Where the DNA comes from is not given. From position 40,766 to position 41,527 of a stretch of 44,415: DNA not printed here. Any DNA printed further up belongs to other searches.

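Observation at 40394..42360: AT-rich ~2-kb islet between tRNA-Cys and a long inverted repeat: XRE repressor plus three small proteins with no assignable function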

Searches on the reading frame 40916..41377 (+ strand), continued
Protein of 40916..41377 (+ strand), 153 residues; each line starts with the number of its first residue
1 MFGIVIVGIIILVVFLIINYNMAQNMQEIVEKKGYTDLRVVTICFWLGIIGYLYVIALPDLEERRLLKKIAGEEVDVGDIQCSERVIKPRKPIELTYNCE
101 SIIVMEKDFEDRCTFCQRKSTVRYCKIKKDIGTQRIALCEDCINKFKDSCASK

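Call 65: search_protein_families(library=ncbifam, proteins=[window:40916-41377:+, L003:11070-11948:+, L092:7009-7752:+, L096:7020-7445:+], max_evalue=0.01)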
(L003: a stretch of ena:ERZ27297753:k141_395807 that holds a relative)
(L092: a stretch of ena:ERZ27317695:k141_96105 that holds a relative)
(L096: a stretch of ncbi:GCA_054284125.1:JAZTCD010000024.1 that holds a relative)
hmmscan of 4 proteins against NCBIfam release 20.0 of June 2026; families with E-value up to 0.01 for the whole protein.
window:40916-41377:+ (153 aa): 0 families

L003:11070-11948:+ (292 aa): 35 families (the best 25 are shown)
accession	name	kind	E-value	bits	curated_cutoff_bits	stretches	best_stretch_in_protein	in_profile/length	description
NF041774.1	tung_ATPbind_TupC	equivalog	3.8e-10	39.2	400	2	205-254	146-196/319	tungstate ABC transporter ATP-binding protein TupC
NF000355.4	ribo_prot_ABC_F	equivalog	1.9e-09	36.9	380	1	176-251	417-489/499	ribosomal protection-like ABC-F family protein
NF040873.1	AztA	equivalog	6.8e-09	35.6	220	1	51-127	19-94/191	zinc ABC transporter ATP-binding protein AztA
NF041760.1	PtuA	equivalog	1e-07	31.3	500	1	50-74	72-96/524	retron Ec78 anti-phage system effector ATPase PtuA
NF047739.1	antiphage_MADS3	equivalog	1.3e-06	27.9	420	0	196-254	330-382/427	methylation-associated defense system AAA family ATPase MAD3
TIGR04435.1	restrict_AAA_1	hypoth_equivalog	3.3e-06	26.1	300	0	53-73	40-60/568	restriction system-associated AAA family ATPase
TIGR03608.1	L_ocin_972_ABC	subfamily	4.2e-06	26.4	254.85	0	52-72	26-46/206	putative bacteriocin export ABC transporter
NF045998.1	cleave_ABC_plasm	equivalog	9.4e-06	24.1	500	1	46-77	489-520/673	Mbov_0121 family peptidase domain-containing ABC transporter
NF002981.0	PRK03695.1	equivalog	4.4e-05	23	281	0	207-247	157-196/253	vitamin B12 ABC transporter ATP-binding protein BtuD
NF010068.0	PRK13548.1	equivalog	6.3e-05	22.2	261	1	51-78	32-59/261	heme ABC transporter ATP-binding protein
NF008186.0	PRK10938.1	equivalog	0.00013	20.5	459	0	185-246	398-460/490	molybdate ABC transporter ATP-binding protein ModF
TIGR01189.1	ccmA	equivalog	0.00016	21.4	131.6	0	204-249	144-188/198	heme ABC exporter ATP-binding protein CcmA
NF000168.2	ABCF_Msr_all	exception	0.00018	20.3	680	1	46-80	28-61/487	Msr family ABC-F type ribosomal protection protein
TIGR01166.1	cbiO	subfamily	0.00026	20.5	211.8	0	52-75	20-43/190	cobalt ABC transporter, ATP-binding protein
NF009945.0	PRK13409.1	equivalog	0.00029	19.7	469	0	37-75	86-124/592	ribosome biogenesis/translation initiation ATPase RLI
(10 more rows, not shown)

L092:7009-7752:+ (247 aa): 0 families

L096:7020-7445:+ (141 aa): 0 families

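Call 67: predict_structure(alignment_id=A1)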
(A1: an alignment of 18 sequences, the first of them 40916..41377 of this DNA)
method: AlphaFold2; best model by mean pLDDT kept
length: 153 residues; sequences in the alignment: 18
mean_pLDDT: 64.2   pTM: 0.38
mean pLDDT of the five models: 64.2, 63.8, 62.5, 62.5, 60.9
residues with pLDDT >= 90: 18; 70-90: 53; 50-70: 19; < 50: 63
segments of 3 or more residues with pLDDT < 50: 78-90, 92-138
pLDDT, mean of each block of 10 residues (from residue 1): 95 94 86 81 84 82 75 51 41 40 41 43 46 47 62 52
secondary structure, 60 per line:
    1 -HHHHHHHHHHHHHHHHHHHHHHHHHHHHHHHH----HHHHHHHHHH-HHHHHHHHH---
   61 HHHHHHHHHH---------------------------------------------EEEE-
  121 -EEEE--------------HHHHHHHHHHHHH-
elements in order: H2-33 H38-47 H49-57 H61-70 E116-119 E122-125 H140-152
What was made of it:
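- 40916..41377 (+): 153-aa membrane protein. The N-terminal two-TM core is the gene resident at this locus in close relatives. The C-terminal tail is a CxxC...CxxC zinc ribbon. AF2 pLDDT is 75-95 over residues 1-70 (call 67).
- Tried and rejected: The zinc ribbon has pLDDT 40-62 (call 67).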

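Call 77: search_protein_families(library=pfam, alignment_id=A4, max_evalue=0.01)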
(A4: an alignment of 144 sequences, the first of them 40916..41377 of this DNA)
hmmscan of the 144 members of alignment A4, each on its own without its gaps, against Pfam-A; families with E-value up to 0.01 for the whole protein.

A. member 1, window:40916-41377:+ (153 aa): 1 family
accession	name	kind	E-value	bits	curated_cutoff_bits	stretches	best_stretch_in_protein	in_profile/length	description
PF03384.19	DUF287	-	0.0099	16.7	21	0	56-92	4-48/55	Drosophila protein of unknown function, DUF287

B. families by the number of members that match (of 144 scanned): 68 families (the first 25 are shown)
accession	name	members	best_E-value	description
PF12773.13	DZR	9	3.5e-05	Double zinc ribbon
PF13240.11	Zn_Ribbon_1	7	2.8e-06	zinc-ribbon domain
PF13248.11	Zn_ribbon_3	7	1.4e-05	zinc-ribbon domain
PF10571.15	UPF0547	6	5e-05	Uncharacterised protein family UPF0547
PF09851.14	SHOCT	3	2.5e-09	Short C-terminal domain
PF17032.10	Zn_ribbon_15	3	8.5e-05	zinc-ribbon family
PF24460.1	DUF7575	3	0.00014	Domain of unknown function (DUF7575)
PF18912.6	DZR_2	3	0.00043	Double zinc ribbon domain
PF08271.17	Zn_Ribbon_TF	2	5.7e-05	TFIIB zinc-binding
PF05120.17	GvpG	2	0.00055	Gas vesicle protein G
PF23455.1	DUF7129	2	0.0024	Domain of unknown function (DUF7129)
PF08510.17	PIG-P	2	0.0029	PIG-P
PF01155.25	HypA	2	0.0055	Hydrogenase/urease nickel incorporation, metallochaperone, hypA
PF14471.11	DUF4428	2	0.0056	Domain of unknown function (DUF4428)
PF13687.11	DUF4153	2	0.0071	Domain of unknown function (DUF4153)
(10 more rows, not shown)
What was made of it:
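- Closest known: Small membrane-anchor proteins with zinc-ribbon or SHOCT tails in Firmicutes. Same: Among 144 family members, 9 carry DZR and 7 each carry Zn_Ribbon_1 and Zn_ribbon_3 domains; 3 carry SHOCT tails (call 77).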

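Call 81: search_solved_structures(query=A1, max_evalue=1)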
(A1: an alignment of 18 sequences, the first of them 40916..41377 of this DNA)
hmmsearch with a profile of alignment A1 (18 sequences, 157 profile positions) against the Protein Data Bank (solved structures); distinct sequences matched with E-value up to 1: 1.
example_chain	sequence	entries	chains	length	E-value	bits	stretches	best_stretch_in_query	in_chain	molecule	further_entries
6ez3_A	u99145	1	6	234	0.32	14.4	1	77-147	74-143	Cyclo(L-leucyl-L-leucyl) synthase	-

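Call 94: find_encoding_contigs(protein=P0033, flank=3000, max_places=4)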
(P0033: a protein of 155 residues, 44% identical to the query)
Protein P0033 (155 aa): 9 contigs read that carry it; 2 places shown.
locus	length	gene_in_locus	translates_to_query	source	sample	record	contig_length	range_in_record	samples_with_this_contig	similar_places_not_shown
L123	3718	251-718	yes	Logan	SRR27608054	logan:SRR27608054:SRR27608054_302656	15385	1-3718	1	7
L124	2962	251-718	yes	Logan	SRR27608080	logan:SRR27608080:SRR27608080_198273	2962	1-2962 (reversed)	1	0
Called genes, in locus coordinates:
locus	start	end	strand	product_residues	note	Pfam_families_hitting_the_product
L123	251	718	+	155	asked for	-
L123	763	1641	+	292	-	PF02463:SMC_N (faint), PF13476:AAA_23, PF00005:ABC_tran (weak), PF13175:AAA_15 (weak), PF13304:AAA_21 (weak)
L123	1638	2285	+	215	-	PF00702:Hydrolase, PF13419:HAD_2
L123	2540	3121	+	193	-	PF18927:CrtO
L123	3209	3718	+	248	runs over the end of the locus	PF14808:TMEM164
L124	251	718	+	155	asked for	-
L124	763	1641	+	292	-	PF02463:SMC_N (faint), PF13476:AAA_23, PF00005:ABC_tran (weak), PF13175:AAA_15 (weak), PF13304:AAA_21 (weak)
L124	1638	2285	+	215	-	PF00702:Hydrolase, PF13419:HAD_2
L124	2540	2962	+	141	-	?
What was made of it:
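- In L123 the ATPase overlaps a HAD hydrolase gene by 4 nt, which suggests an ordinary operon (call 94).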

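Call 95: find_encoding_contigs(protein=P0034, flank=3000, max_places=3)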
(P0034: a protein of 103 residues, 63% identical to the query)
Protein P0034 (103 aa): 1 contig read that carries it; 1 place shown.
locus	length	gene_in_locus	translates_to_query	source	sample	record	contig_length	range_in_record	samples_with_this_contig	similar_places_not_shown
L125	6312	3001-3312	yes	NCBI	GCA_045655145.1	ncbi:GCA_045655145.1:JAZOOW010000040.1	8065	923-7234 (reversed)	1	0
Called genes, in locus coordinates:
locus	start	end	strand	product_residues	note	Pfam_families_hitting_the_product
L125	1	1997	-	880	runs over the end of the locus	PF00690:Cation_ATPase_N, PF00122:E1-E2_ATPase, PF00702:Hydrolase, PF13246:Cation_ATPase, PF00689:Cation_ATPase_C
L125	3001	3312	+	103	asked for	-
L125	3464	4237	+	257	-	PF00696:AA_kinase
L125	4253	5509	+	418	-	PF00171:Aldedh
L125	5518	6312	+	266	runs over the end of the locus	PF03446:NAD_binding_2, PF03807:F420_oxidored, PF14748:P5CR_dimer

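Call 100: search_dna_similar(query=window:40916-41377:+, collection=phages, mode=protein, max_evalue=0.01, max_rows=10)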
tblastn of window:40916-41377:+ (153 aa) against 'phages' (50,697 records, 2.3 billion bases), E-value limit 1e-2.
No match.

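Call 102: search_dna_similar(query=window:40916-41377:+, collection=plasmids, mode=protein, max_evalue=0.001, max_rows=15)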
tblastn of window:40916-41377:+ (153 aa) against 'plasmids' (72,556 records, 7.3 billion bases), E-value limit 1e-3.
No match.

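Call 109: search_protein_families(library=pfam, proteins=[L092:6785-6994:+, L092:7009-7752:+, L092:6330-6599:-, L096:7020-7445:+, L096:6362-6691:+, L003:9266-9565:+, L003:11070-11948:+], max_evalue=0.01)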
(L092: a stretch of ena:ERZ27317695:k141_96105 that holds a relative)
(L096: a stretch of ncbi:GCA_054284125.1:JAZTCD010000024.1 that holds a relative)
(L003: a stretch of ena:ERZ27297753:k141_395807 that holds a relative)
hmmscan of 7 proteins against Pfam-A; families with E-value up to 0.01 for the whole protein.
L092:6785-6994:+ (69 aa): 2 families
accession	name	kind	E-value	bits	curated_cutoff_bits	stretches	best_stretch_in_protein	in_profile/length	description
PF13488.11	Gly-zipper_Omp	-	3.2e-05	24.2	25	1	11-59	2-44/46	Glycine zipper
PF05433.20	Rick_17kDa_Anti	-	0.0016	18.7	24.2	1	43-59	3-19/43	Glycine zipper 2TM domain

L092:7009-7752:+ (247 aa): 0 families

L092:6330-6599:- (89 aa): 6 families
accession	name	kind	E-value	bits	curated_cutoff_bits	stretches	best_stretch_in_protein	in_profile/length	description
PF01381.28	HTH_3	-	1.5e-12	47.8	23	1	7-61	1-55/55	Helix-turn-helix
PF12844.13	HTH_19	-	6.1e-11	42.5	30.2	1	4-63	1-60/64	Helix-turn-helix domain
PF13560.12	HTH_31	-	2.1e-09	38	27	1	3-58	2-58/64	Helix-turn-helix domain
PF13443.12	HTH_26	-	1.4e-05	25.7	22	1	6-63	1-59/63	Cro/C1-type HTH DNA-binding domain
PF24151.2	ArlX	-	0.00096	19.1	28.7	1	34-87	140-193/229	ArlX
PF13744.12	HTH_37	-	0.0012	19.1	27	1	3-45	19-62/80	Helix-turn-helix domain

L096:7020-7445:+ (141 aa): 0 families

L096:6362-6691:+ (109 aa): 1 family
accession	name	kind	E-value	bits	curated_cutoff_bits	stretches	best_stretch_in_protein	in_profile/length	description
PF05635.17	23S_rRNA_IVP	-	2.1e-27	95.9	33.8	1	1-96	10-105/106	23S rRNA-intervening sequence protein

L003:9266-9565:+ (99 aa): 0 families

L003:11070-11948:+ (292 aa): 8 families
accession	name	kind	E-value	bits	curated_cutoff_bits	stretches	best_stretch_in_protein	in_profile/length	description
PF13304.12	AAA_21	-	7.1e-14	53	27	2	190-252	239-304/304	AAA domain, putative AbiEii toxin, Type IV TA system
PF13175.12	AAA_15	-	3.8e-13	50.2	32.1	2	122-250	253-373/374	AAA ATPase domain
PF02463.25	SMC_N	-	5.6e-07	29.6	40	0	46-70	20-44/220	RecF/RecN/SMC N terminal domain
PF00005.33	ABC_tran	-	1.1e-05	26.4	25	1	51-214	12-135/137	ABC transporter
PF13476.12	AAA_23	-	1.9e-05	25.9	27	1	46-188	16-140/201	AAA domain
PF13166.12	AAA_13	-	0.0006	19.1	36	0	44-72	12-38/713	AAA domain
PF13555.12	AAA_29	-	0.00083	19.5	27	1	46-71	18-43/61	P-loop containing region of AAA domain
PF03193.22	RsgA_GTPase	-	0.0018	18.6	30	1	43-76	99-132/174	RsgA GTPase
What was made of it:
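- Other occupants of the hotspot include a glycine-zipper protein under a different XRE (call 109).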
